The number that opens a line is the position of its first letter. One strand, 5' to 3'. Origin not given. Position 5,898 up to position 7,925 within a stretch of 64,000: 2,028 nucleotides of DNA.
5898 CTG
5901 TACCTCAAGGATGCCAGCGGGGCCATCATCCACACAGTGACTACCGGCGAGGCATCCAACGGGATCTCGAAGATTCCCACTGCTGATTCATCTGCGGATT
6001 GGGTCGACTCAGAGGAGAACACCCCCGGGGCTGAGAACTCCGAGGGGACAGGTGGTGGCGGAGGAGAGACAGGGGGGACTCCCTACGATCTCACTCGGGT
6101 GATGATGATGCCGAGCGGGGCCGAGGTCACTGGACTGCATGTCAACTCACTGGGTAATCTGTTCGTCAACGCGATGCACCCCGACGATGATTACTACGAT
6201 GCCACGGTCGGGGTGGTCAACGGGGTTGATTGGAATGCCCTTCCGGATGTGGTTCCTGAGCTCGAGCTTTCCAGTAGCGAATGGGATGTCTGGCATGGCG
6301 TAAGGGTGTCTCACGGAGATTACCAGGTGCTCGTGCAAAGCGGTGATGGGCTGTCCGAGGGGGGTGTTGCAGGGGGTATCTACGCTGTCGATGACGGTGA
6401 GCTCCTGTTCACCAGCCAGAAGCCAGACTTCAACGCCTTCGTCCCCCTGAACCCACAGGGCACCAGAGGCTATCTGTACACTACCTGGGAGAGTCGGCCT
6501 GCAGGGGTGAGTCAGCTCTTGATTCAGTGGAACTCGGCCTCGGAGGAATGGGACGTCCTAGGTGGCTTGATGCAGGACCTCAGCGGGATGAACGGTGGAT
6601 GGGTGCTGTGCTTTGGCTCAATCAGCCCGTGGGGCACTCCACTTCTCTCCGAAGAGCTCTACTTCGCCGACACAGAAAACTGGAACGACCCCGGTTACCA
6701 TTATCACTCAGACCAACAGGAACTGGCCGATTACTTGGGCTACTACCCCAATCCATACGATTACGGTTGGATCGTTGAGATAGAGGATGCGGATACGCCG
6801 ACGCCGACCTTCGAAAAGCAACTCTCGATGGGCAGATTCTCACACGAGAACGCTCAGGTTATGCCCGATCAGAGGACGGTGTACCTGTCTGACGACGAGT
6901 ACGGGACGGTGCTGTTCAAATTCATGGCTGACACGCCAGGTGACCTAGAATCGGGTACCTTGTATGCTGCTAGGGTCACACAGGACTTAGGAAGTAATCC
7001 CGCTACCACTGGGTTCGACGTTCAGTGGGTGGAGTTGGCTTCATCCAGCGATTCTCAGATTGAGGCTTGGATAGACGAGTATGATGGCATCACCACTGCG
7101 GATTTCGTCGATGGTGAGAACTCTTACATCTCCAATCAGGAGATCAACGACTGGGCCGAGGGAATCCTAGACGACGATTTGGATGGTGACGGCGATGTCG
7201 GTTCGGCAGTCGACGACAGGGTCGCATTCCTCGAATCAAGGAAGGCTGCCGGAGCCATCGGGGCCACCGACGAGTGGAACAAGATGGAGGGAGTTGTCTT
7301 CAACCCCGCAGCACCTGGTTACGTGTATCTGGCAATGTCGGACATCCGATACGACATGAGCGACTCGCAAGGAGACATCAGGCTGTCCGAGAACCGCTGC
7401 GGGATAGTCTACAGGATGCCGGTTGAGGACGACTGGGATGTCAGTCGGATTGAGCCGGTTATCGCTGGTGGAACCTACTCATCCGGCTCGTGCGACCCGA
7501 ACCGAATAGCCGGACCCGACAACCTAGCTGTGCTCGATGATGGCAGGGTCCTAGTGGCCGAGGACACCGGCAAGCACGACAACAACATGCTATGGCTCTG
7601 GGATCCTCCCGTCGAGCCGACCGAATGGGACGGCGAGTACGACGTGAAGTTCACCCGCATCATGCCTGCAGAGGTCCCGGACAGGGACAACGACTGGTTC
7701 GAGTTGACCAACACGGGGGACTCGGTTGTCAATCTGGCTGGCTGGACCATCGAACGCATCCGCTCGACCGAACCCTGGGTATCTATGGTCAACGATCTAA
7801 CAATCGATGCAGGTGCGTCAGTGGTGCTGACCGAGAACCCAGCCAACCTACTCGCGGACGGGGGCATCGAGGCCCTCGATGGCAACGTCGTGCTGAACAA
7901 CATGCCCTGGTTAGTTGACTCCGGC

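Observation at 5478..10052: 1524-aa surface-anchored fusion of two lamin-tail domains, a PhoX-type phosphatase and a two-HKD PLD-superfamily module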

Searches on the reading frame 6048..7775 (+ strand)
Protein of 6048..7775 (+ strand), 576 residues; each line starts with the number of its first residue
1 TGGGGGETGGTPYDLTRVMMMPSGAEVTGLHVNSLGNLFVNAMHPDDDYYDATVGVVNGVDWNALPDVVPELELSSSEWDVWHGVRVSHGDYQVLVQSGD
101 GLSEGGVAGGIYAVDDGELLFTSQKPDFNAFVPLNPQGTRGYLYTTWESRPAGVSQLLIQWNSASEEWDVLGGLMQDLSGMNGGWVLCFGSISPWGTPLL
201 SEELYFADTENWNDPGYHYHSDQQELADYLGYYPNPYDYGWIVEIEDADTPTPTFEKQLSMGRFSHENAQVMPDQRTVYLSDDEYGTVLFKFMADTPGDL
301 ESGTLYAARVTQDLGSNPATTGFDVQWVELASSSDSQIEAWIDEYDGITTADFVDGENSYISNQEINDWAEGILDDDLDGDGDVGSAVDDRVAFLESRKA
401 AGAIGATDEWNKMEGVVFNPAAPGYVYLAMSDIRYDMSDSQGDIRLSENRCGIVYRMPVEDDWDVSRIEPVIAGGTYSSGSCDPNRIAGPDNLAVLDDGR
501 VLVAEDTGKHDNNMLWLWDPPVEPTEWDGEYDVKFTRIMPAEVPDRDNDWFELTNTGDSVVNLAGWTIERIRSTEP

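Call 11: search_solved_structures(query=window:6048-7775:+, max_evalue=0.01, show_alignments=2)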
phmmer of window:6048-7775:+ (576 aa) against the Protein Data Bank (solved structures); distinct sequences matched with E-value up to 0.01: 2.
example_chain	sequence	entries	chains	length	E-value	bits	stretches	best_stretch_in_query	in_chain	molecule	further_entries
4amf_A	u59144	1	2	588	8.3e-11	44.6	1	233-333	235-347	PHOX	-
3zwu_A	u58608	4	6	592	8.3e-11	44.6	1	233-334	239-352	ALKALINE PHOSPHATASE PHOX | PHOX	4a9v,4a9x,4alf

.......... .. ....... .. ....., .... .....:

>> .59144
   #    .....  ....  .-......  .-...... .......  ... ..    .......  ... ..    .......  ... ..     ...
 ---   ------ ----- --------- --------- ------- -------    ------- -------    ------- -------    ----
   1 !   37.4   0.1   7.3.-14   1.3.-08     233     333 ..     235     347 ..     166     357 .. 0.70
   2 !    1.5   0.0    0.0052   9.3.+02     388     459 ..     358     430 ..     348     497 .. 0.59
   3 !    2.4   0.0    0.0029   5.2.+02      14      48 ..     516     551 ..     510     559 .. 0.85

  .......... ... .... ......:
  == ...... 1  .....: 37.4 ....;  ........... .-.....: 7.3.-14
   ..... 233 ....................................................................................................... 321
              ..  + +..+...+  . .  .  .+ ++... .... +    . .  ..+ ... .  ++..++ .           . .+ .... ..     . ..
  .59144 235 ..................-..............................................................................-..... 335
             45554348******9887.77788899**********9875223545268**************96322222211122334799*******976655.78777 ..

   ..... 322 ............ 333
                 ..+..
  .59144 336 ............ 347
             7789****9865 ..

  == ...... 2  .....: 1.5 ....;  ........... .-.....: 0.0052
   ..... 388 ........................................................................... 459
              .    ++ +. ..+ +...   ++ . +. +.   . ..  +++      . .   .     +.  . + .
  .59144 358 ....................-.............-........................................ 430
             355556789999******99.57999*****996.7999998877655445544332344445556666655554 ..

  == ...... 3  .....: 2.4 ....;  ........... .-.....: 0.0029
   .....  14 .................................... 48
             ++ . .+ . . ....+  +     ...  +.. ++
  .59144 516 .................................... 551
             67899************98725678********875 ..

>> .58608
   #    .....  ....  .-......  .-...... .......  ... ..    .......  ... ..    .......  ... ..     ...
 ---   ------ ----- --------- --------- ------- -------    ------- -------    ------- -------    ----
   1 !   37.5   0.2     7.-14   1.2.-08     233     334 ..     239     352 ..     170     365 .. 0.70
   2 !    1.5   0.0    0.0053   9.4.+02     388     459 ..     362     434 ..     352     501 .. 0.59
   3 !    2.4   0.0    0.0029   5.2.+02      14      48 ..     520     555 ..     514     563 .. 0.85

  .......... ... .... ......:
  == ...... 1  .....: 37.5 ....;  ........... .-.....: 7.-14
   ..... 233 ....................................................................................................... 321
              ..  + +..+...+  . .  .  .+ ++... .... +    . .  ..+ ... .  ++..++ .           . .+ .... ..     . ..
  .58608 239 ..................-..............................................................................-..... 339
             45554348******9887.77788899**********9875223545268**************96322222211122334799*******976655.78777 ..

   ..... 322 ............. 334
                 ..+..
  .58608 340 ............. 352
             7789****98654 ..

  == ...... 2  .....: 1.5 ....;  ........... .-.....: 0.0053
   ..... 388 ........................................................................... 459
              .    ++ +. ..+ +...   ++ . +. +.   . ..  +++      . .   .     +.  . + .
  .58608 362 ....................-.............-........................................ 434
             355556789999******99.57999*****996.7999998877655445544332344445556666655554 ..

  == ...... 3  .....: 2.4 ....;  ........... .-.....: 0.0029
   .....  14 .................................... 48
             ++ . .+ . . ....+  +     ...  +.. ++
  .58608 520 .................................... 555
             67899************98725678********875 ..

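Call 30: find_homologous_proteins(query=window:6087-7616:+, max_evalue=0.001)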
Query window:6087-7616:+ (510 aa): 1402 proteins with E <= 0.001 among 8000 candidates; the best 120 are listed.
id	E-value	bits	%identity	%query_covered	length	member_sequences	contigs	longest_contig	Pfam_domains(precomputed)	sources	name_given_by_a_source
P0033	5.6e-260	882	72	100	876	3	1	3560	PF05787.20,PF00932.26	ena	-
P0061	1.7e-257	874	72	100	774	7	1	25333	PF05787.20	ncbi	-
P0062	1.9e-256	870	72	100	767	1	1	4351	PF05787.20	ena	-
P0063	6.0e-255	865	71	100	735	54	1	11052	PF05787.20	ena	-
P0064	8.3e-255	865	72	99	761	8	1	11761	PF05787.20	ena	-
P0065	1.5e-254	864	71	100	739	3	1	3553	PF05787.20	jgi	jgi:hypothetical protein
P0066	2.7e-254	863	71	100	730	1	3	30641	PF05787.20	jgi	jgi:secreted PhoX family phosphatase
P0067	2.5e-253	860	71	100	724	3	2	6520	PF05787.20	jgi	-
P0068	4.2e-253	859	71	100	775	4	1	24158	PF05787.20,PF02412.24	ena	-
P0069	6.1e-253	859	70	100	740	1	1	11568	PF05787.20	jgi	-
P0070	6.5e-253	859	70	100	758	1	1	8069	PF05787.20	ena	-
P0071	6.5e-253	859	70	100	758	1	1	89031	PF05787.20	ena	-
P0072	6.5e-253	859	70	100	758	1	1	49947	PF05787.20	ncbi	ncbi:MAG: alkaline phosphatase PhoX [Candidatus Poseidoniales archaeon]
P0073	6.6e-253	859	70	100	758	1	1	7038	PF05787.20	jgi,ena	-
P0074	7.9e-253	858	72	99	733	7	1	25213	PF05787.20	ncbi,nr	ncbi:MAG TPA: DUF839 domain-containing protein [Candidatus Poseidoniales archaeon]|nr:DUF839 domain-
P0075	2.4e-252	857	71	100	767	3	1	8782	PF05787.20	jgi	-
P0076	2.8e-252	857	71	100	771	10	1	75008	PF05787.20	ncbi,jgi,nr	ncbi:MAG: hypothetical protein CXX80_03630 [Methanobacteriota archaeon]|nr:MAG: hypothetical protein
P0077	8.1e-252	855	71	100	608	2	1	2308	PF05787.20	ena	-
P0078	3.1e-251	853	70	100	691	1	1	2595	PF05787.20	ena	-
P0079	4.1e-251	853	70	100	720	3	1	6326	PF05787.20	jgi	-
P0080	5.2e-251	852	70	100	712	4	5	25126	PF05787.20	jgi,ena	-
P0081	6.6e-251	852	70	100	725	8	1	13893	PF05787.20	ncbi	-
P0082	6.9e-251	852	70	100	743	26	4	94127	PF05787.20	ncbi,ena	-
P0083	8.4e-251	852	70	100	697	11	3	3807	PF05787.20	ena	-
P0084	1.2e-250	851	70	100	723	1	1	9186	PF05787.20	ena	-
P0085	3.7e-250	850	70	100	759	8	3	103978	PF05787.20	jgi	-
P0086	9.2e-250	848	70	100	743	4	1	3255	PF05787.20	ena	-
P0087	1.4e-249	848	70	100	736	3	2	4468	PF05787.20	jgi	-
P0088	2.1e-249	847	71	99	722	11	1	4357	PF05787.20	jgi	jgi:secreted PhoX family phosphatase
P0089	4.0e-249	846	70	100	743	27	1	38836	PF05787.20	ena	-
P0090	4.1e-249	846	71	99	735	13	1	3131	PF05787.20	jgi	jgi:secreted PhoX family phosphatase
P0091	5.2e-249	846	74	94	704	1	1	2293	PF05787.20,PF00932.26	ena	-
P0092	6.2e-249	846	70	100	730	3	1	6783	PF05787.20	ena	-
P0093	7.1e-249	845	70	100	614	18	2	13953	PF05787.20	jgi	jgi:PGF-CTERM protein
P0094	7.2e-249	845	70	99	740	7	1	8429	PF05787.20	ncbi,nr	ncbi:MAG: DUF839 domain-containing protein [Euryarchaeota archaeon]|nr:DUF839 domain-containing prot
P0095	7.8e-249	845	71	100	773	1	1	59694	PF05787.20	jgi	jgi:hypothetical protein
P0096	1.5e-248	844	70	99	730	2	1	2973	PF05787.20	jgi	jgi:secreted PhoX family phosphatase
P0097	8.6e-248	842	71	99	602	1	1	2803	PF05787.20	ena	-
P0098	1.2e-247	841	69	100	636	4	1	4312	PF05787.20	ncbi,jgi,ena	-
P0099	1.8e-247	841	70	100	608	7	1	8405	PF05787.20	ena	-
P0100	2.4e-247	840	70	99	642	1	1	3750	PF05787.20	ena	-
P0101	2.8e-247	840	69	100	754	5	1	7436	PF05787.20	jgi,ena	-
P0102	3.0e-247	840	69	100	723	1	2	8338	PF05787.20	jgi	jgi:uncharacterized protein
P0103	5.0e-247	839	70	99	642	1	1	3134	PF05787.20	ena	-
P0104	9.6e-247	838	70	99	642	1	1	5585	PF05787.20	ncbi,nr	ncbi:MAG: DUF839 domain-containing protein [Candidatus Thalassarchaeaceae archaeon]|nr:DUF839 domain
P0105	1.1e-246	838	70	99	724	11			PF05787.20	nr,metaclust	nr:putative phosphatase [uncultured marine group II/III euryarchaeote AD1000_30_D02]|metaclust:statu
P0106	1.9e-246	837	70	99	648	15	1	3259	PF05787.20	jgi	-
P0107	5.1e-246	836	70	100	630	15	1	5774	PF05787.20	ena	-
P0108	2.7e-245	834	69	100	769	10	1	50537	PF05787.20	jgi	-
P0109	1.5e-244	831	69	99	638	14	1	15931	PF05787.20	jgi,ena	-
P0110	2.8e-244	830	71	96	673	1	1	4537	PF05787.20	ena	-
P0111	3.0e-244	830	68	100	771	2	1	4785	PF05787.20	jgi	jgi:uncharacterized protein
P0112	3.3e-244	830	70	99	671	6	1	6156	PF05787.20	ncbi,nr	ncbi:MAG TPA: DUF839 domain-containing protein, partial [Candidatus Poseidoniales archaeon]|nr:DUF83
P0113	6.0e-243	826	69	99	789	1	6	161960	PF05787.20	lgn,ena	-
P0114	1.2e-242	825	68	100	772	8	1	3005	PF05787.20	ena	-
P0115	1.2e-242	825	68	99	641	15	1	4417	PF05787.20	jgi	jgi:secreted PhoX family phosphatase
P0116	1.2e-242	825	68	100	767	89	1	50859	PF05787.20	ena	-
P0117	1.4e-242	825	68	99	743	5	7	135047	PF05787.20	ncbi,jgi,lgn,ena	-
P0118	2.0e-242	824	69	99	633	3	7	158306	PF05787.20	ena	-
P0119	4.1e-242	823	68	99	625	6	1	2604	PF05787.20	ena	-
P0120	6.2e-241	819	67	99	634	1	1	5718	PF05787.20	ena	-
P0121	8.7e-241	819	67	99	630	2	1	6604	PF05787.20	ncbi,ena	-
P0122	1.5e-240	818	68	99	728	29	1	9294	PF05787.20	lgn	-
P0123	2.3e-240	817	67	100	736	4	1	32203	PF05787.20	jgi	-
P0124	7.1e-240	816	68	99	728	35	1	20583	PF05787.20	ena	-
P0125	2.3e-239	814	68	99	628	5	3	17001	PF05787.20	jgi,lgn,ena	jgi:uncharacterized protein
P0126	1.4e-238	811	68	99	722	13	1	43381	PF05787.20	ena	-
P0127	2.0e-237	808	67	98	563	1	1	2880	PF05787.20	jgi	jgi:hypothetical protein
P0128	5.5e-237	806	99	69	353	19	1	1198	PF05787.20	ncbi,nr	ncbi:MAG: alkaline phosphatase PhoX, partial [Candidatus Thermoplasmatota archaeon]|nr:alkaline phos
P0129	6.0e-237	806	67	99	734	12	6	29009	PF05787.20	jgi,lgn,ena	-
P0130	6.7e-236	803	67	99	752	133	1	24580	PF05787.20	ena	-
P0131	1.4e-235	801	67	99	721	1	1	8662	PF05787.20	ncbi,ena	-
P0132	1.6e-235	801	67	99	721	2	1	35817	PF05787.20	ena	-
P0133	2.3e-235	801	67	99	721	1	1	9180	PF05787.20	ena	-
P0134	2.3e-235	801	67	99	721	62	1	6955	PF05787.20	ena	-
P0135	2.9e-235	800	67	99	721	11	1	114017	PF05787.20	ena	-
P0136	3.7e-235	800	67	99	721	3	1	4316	PF05787.20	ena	-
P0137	5.0e-235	800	66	100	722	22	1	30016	PF05787.20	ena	-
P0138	6.8e-235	799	67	99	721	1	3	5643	PF05787.20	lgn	-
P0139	7.8e-235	799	66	100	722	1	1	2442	PF05787.20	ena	-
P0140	1.2e-234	798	67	99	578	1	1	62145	PF05787.20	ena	-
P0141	1.3e-234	798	67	99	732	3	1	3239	PF05787.20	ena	-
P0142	1.6e-234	798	68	99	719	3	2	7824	PF05787.20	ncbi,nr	ncbi:MAG TPA: DUF839 domain-containing protein [Candidatus Poseidoniales archaeon]|nr:MAG TPA: DUF83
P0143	2.1e-234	798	68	99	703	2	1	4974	PF05787.20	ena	-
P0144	2.5e-234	797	67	99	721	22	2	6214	PF05787.20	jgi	jgi:secreted PhoX family phosphatase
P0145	2.8e-234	797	65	100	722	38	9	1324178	PF05787.20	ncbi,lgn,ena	ncbi:MAG: alkaline phosphatase PhoX [Candidatus Poseidoniaceae archaeon]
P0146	3.0e-234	797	65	100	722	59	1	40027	PF05787.20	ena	-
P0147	3.1e-234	797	66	100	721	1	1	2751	PF05787.20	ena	-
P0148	4.0e-234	797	67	99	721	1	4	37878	PF05787.20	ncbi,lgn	ncbi:MAG: alkaline phosphatase PhoX [Poseidonia sp.]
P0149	4.1e-234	797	66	99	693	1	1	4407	PF05787.20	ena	-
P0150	4.4e-234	797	66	100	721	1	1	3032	PF05787.20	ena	-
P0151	4.5e-234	797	67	100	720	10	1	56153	PF05787.20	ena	-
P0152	4.5e-234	797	66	99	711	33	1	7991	PF05787.20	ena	-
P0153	5.7e-234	796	67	99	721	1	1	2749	PF05787.20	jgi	jgi:secreted PhoX family phosphatase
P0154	5.7e-234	796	67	99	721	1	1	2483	PF05787.20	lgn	-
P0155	6.7e-234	796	66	100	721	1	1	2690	PF05787.20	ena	-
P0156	8.3e-234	796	67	99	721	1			PF05787.20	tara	tara:strand:+ start:87 stop:2252 length:2166 start_codon:yes stop_codon:yes gene_type:complete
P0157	8.3e-234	796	67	99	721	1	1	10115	PF05787.20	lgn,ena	-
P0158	8.3e-234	796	67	99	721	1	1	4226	PF05787.20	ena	-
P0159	8.4e-234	796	67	99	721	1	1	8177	PF05787.20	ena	-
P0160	8.4e-234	796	67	99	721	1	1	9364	PF05787.20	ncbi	ncbi:MAG: DUF839 domain-containing protein [Candidatus Poseidoniaceae archaeon]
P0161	8.4e-234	796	67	99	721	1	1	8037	PF05787.20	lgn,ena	-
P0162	1.1e-233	795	67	99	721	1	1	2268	PF05787.20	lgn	-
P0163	1.1e-233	795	67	99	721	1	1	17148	PF05787.20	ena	-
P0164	1.1e-233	795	67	99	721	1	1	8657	PF05787.20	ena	-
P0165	1.1e-233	795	67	99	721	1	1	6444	PF05787.20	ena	-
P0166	1.1e-233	795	67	99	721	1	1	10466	PF05787.20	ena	-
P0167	1.1e-233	795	67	99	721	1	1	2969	PF05787.20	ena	-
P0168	1.3e-233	795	67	99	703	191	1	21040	PF05787.20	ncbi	ncbi:MAG: alkaline phosphatase PhoX [Candidatus Poseidoniaceae archaeon]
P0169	1.4e-233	795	66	100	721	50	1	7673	PF05787.20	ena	-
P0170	1.4e-233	795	67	99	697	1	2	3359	PF05787.20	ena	-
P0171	1.6e-233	795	67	99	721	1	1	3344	PF05787.20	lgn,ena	-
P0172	1.6e-233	795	67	99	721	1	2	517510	PF05787.20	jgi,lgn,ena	jgi:secreted PhoX family phosphatase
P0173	1.6e-233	795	67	99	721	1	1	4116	PF05787.20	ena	-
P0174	1.6e-233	795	67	99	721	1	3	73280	PF05787.20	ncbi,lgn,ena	-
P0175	1.6e-233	795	67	99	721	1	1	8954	PF05787.20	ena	-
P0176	1.6e-233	795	67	99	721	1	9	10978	PF05787.20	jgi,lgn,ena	-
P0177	1.6e-233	795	67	99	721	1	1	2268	PF05787.20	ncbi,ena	-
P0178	1.6e-233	795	67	99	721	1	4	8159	PF05787.20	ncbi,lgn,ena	-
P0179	1.6e-233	795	67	99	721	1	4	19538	PF05787.20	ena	-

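Call 44: search_protein_representatives(protein=window:6087-7616:+)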
Query: 510 residues. Proteins with E-value up to 0.001 (for the whole library): 1329; up to 1e-10: 718; up to 1e-30: 239. The best 150 are listed.
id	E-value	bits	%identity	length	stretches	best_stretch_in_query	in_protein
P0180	1.4e-218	743.7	62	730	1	2-506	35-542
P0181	8.8e-159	546.3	88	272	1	161-426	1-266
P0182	2.1e-134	465.9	52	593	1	2-508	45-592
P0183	1.6e-133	463.0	48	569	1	2-508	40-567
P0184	2.5e-126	439.2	53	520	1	2-506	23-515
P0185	9.0e-121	420.9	47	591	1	2-506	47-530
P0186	2.0e-120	419.7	53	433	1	96-507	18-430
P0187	5.7e-113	395.1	49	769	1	2-507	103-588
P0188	2.4e-112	393.1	49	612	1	2-508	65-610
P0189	3.5e-110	385.9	49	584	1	3-505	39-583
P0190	6.8e-105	368.5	45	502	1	2-507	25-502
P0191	7.3e-102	358.5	47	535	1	4-508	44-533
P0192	8.4e-100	351.7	45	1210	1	1-508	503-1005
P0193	1.4e-99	350.9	35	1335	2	114-506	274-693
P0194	1.4e-98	347.7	47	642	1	2-509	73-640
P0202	1.1e-81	291.9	37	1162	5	221-506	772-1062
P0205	8.3e-79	282.4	33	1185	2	79-507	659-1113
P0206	2.6e-76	274.1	36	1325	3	105-506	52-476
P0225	1.9e-56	208.6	30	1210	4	94-505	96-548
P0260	1.9e-41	159.1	32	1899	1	54-507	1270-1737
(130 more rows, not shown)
